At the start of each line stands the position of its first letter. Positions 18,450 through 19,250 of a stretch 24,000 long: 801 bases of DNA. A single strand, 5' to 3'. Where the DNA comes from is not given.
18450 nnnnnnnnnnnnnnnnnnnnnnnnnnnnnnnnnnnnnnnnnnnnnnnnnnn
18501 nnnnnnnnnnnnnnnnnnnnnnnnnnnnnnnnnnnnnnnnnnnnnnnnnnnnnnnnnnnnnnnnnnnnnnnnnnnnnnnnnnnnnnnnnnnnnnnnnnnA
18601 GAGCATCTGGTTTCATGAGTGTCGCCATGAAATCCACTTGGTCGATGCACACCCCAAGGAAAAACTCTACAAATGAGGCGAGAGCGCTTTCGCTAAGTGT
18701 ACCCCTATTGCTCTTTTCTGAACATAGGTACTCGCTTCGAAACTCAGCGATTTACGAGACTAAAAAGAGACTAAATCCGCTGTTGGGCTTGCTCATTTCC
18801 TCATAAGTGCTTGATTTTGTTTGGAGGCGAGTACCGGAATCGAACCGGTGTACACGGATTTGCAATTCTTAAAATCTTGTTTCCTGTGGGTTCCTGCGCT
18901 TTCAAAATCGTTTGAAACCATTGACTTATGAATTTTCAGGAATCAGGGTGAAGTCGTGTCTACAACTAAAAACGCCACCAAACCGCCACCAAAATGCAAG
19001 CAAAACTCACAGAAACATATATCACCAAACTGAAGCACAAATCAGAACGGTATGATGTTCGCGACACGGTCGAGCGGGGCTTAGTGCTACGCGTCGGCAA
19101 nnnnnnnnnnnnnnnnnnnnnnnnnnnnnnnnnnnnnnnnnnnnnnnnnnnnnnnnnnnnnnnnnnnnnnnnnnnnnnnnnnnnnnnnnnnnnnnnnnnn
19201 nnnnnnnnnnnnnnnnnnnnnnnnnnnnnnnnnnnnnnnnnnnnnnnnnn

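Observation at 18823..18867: Isolated 3' half of tRNA-Cys(GCA): att scar implying tandem accretion of islands at one tRNA gene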

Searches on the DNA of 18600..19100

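Call 78: search_rna_families(source=window, start=18600, end=19100, threshold=evalue, max_evalue=1, show_alignments=1)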
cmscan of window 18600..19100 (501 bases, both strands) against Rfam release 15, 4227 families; matches with E-value up to 1: 1.
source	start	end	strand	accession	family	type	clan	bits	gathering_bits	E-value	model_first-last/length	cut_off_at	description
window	18833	18850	-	RF00023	tmRNA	Gene;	CL00001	9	47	0.15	346-363/374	no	transfer-messenger RNA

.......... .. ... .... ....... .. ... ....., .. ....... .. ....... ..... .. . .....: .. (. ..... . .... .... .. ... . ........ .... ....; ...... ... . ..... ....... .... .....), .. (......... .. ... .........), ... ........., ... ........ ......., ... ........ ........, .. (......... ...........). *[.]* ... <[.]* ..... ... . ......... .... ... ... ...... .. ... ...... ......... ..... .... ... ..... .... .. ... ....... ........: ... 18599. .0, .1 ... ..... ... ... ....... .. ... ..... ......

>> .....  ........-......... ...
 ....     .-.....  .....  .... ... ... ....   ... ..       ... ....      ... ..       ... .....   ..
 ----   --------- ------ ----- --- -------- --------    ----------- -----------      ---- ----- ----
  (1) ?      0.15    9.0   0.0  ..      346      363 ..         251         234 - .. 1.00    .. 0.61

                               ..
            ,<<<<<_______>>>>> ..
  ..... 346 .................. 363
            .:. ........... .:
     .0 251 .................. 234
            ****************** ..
